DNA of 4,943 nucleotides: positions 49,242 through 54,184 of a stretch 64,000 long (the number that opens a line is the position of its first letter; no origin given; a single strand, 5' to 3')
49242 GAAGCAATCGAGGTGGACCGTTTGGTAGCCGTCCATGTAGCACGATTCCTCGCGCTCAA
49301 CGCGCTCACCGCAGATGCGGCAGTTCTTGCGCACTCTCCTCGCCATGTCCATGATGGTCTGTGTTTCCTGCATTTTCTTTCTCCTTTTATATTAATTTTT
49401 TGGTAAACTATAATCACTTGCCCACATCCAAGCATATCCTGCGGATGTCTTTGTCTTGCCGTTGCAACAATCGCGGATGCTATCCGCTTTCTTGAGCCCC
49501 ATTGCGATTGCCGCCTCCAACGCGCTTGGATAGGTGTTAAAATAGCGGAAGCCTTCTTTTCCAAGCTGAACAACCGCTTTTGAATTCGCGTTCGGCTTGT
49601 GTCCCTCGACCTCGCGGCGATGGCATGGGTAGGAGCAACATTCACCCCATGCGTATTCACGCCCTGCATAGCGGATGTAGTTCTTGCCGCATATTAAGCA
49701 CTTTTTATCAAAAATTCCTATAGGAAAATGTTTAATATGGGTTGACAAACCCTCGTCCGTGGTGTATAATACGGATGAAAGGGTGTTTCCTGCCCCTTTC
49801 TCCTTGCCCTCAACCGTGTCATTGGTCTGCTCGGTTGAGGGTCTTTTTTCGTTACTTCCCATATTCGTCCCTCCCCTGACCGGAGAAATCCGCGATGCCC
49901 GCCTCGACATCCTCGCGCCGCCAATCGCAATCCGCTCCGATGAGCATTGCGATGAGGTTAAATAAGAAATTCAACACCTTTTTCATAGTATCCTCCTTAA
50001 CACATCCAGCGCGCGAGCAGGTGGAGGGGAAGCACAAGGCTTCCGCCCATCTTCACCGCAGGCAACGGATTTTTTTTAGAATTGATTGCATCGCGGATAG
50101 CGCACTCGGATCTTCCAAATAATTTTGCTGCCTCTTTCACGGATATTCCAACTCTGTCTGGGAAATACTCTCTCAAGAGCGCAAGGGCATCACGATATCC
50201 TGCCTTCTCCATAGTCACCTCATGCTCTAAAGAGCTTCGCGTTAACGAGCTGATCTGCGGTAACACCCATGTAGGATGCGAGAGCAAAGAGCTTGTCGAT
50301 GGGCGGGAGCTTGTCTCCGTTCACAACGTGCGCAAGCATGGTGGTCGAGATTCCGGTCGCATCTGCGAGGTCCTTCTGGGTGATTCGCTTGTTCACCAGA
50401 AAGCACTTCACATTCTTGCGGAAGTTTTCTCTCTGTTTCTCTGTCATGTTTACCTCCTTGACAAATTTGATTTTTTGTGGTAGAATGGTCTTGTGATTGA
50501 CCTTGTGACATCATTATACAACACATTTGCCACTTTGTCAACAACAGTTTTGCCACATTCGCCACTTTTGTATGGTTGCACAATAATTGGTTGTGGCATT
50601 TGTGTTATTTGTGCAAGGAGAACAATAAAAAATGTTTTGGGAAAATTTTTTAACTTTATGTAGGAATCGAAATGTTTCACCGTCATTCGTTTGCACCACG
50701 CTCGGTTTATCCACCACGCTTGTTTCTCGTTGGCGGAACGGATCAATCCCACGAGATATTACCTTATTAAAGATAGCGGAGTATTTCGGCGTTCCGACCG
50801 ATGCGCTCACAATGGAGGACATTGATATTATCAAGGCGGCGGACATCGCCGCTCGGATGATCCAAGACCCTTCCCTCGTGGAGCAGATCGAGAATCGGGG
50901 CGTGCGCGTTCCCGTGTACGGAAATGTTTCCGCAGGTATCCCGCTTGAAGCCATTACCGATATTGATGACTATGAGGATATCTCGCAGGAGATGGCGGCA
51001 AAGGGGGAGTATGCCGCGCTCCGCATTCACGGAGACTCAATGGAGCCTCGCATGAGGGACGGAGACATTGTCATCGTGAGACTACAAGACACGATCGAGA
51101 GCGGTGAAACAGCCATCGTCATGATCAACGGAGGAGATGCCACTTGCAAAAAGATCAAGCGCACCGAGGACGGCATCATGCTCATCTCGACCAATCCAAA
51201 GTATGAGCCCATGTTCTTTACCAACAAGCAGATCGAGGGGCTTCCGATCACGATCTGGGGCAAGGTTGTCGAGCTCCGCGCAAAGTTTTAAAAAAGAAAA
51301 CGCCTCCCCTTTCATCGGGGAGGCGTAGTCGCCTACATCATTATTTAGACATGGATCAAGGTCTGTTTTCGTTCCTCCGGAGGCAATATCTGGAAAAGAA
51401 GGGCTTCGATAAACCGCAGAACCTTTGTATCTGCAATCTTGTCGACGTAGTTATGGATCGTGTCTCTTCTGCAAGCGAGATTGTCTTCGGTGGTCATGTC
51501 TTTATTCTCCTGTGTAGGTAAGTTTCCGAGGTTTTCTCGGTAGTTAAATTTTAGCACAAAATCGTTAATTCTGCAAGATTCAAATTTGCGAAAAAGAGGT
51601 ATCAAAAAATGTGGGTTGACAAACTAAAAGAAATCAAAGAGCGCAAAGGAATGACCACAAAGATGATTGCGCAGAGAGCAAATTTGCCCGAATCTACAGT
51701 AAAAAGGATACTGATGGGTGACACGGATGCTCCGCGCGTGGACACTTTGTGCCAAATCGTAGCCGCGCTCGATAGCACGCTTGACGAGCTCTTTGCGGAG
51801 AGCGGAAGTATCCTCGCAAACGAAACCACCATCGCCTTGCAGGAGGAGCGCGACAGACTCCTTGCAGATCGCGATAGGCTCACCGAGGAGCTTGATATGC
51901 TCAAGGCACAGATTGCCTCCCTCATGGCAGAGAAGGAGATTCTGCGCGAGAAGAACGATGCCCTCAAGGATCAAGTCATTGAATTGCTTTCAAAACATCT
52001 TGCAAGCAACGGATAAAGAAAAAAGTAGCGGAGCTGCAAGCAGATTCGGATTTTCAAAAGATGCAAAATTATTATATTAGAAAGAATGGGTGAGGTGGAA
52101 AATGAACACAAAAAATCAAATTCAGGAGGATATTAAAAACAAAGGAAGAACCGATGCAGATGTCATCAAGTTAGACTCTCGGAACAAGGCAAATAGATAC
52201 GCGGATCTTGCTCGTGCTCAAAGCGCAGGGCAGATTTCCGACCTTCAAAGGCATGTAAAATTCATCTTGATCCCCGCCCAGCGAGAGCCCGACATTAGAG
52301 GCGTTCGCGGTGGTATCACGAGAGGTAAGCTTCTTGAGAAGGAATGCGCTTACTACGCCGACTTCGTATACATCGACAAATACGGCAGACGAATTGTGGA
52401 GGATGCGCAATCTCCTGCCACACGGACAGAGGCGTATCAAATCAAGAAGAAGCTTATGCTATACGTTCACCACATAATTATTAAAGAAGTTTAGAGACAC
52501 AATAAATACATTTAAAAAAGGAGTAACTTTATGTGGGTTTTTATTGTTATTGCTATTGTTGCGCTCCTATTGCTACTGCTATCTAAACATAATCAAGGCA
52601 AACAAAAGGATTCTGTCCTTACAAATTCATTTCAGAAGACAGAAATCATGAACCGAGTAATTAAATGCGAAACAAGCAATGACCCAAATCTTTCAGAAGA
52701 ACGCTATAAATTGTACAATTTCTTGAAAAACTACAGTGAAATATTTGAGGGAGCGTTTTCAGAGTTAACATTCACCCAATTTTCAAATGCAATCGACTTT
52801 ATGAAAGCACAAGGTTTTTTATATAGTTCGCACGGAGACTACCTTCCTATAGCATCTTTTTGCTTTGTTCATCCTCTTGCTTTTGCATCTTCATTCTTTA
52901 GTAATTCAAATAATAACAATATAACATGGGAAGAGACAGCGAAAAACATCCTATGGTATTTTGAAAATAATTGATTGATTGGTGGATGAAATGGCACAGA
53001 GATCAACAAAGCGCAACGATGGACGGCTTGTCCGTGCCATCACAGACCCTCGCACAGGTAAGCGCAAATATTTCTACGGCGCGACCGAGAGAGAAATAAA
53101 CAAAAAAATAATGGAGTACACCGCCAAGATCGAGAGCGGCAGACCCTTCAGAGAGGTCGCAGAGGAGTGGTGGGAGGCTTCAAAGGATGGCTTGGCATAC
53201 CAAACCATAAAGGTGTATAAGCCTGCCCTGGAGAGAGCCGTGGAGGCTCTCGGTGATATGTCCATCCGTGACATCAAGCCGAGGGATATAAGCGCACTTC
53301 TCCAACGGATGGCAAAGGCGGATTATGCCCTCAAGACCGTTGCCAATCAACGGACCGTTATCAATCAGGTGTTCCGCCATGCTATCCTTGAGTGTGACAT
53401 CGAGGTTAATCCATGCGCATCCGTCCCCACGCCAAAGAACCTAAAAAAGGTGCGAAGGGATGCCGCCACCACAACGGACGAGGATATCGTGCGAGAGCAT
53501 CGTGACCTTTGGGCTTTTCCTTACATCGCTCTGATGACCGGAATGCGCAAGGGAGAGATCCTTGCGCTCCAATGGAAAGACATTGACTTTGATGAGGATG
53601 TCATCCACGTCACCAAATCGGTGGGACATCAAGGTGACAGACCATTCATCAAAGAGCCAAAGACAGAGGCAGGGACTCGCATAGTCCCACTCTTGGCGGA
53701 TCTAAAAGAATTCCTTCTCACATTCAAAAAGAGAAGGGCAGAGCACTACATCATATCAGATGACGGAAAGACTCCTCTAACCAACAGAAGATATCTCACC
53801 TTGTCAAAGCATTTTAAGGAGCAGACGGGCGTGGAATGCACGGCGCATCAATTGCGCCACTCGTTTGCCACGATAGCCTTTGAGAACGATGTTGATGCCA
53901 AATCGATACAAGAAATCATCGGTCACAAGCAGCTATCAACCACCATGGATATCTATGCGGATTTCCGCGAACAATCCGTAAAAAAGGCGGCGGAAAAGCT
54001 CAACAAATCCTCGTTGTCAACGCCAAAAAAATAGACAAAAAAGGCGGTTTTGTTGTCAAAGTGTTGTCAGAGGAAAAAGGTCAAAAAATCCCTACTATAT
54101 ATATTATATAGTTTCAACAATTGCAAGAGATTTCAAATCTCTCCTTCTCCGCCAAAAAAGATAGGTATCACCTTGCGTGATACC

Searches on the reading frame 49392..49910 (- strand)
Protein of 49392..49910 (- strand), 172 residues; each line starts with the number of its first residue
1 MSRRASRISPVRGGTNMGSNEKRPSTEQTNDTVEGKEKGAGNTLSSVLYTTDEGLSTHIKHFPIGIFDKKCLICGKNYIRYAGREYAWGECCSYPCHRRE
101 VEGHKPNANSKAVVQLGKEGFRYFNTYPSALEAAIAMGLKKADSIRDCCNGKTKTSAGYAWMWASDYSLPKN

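Call 94: search_protein_families(library=pfam, max_evalue=0.001, proteins=[window:49392-49910:-])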
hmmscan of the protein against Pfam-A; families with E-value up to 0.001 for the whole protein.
window:49392-49910:- (172 aa): 1 family
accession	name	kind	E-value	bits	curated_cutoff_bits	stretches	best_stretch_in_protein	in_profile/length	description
PF22083.2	I-HmuI_NUMOD-like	-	2e-05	24.5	27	1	125-160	10-44/46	DNA endonuclease I-HmuI-like, NUMOD-like domain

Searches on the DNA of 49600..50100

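Call 113: search_rna_families(source=window, start=49600, end=50100, threshold=evalue, max_evalue=1)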
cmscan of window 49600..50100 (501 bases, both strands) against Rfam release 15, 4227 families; matches with E-value up to 1: 3.
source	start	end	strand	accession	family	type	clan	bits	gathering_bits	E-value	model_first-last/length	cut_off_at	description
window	49773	49852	+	RF02892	SR6_antitoxin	Gene; antisense;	-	20.1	55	0.62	1-104/104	no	Bacillus SR6 antitoxin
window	49993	50081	-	RF03509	mir-4660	Gene; miRNA;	-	17.6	87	0.96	1-86/86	no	mir-4660 microRNA precursor family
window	49708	49766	-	RF03027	RT-6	Gene; sRNA;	-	17.3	46.7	0.3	1-75/75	no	RT-6 RNA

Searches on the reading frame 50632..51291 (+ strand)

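Call 94: search_protein_families(library=pfam, max_evalue=0.001, proteins=[window:50632-51291:+])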
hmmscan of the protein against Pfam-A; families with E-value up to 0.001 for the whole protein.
window:50632-51291:+ (219 aa): 3 families
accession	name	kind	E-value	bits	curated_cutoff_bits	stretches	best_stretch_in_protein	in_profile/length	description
PF00717.28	Peptidase_S24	-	2.7e-30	104.9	23.3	1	94-213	1-116/116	Peptidase S24-like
PF01381.28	HTH_3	-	2.3e-06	28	23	1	20-58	15-54/55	Helix-turn-helix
PF08667.16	BetR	-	0.00075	20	21.6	0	18-60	26-69/148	BetR domain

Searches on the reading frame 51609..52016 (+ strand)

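Call 94: search_protein_families(library=pfam, max_evalue=0.001, proteins=[window:51609-52016:+])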
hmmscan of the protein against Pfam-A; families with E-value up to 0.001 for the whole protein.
window:51609-52016:+ (135 aa): 4 families
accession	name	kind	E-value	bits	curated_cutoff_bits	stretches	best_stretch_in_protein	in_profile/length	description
PF01381.28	HTH_3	-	8.1e-08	32.6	23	1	6-61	1-55/55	Helix-turn-helix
PF13560.12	HTH_31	-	1.9e-06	28.5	27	1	5-60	5-60/64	Helix-turn-helix domain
PF13443.12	HTH_26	-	8.5e-06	26.4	22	1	5-62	1-58/63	Cro/C1-type HTH DNA-binding domain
PF02183.23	HALZ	-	0.00049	20.6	28.1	0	96-129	8-41/43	Homeobox associated leucine zipper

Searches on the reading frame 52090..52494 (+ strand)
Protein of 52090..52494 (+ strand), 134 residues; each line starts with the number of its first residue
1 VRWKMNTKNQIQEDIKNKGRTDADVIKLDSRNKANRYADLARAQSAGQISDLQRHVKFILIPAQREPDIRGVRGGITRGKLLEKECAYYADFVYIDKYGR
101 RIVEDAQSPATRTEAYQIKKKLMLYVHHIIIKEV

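Call 94: search_protein_families(library=pfam, max_evalue=0.001, proteins=[window:52090-52494:+])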
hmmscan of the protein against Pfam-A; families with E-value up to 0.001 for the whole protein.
window:52090-52494:+ (134 aa): 1 family
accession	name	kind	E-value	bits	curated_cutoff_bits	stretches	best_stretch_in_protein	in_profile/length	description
PF06356.17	DUF1064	-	1e-08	36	24.7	1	23-125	11-99/117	Protein of unknown function (DUF1064)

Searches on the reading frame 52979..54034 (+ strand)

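Call 94: search_protein_families(library=pfam, max_evalue=0.001, proteins=[window:52979-54034:+])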
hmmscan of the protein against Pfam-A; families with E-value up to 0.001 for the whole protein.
window:52979-54034:+ (351 aa): 6 families
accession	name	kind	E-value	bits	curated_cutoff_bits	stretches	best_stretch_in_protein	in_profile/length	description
PF00589.27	Phage_integrase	-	4.1e-24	85.7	27.1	1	182-330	29-169/172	Phage integrase family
PF22022.2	Phage_int_M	-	1.5e-13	51.2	27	1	57-148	1-92/96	Phage integrase central domain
PF14659.12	Phage_int_SAM_3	-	3e-08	34.2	22.6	1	57-111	2-57/58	Phage integrase, N-terminal SAM-like domain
PF02899.23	Phage_int_SAM_1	-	6.1e-05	23.7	22.3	1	70-137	12-81/83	Phage integrase, N-terminal SAM-like domain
PF13495.12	Phage_int_SAM_4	-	0.00021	22.1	27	1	70-135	12-78/85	Phage integrase, N-terminal SAM-like domain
PF24624.1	Int_N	-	0.00043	21.4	27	0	55-146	3-93/100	Phage integrase, N-terminal domain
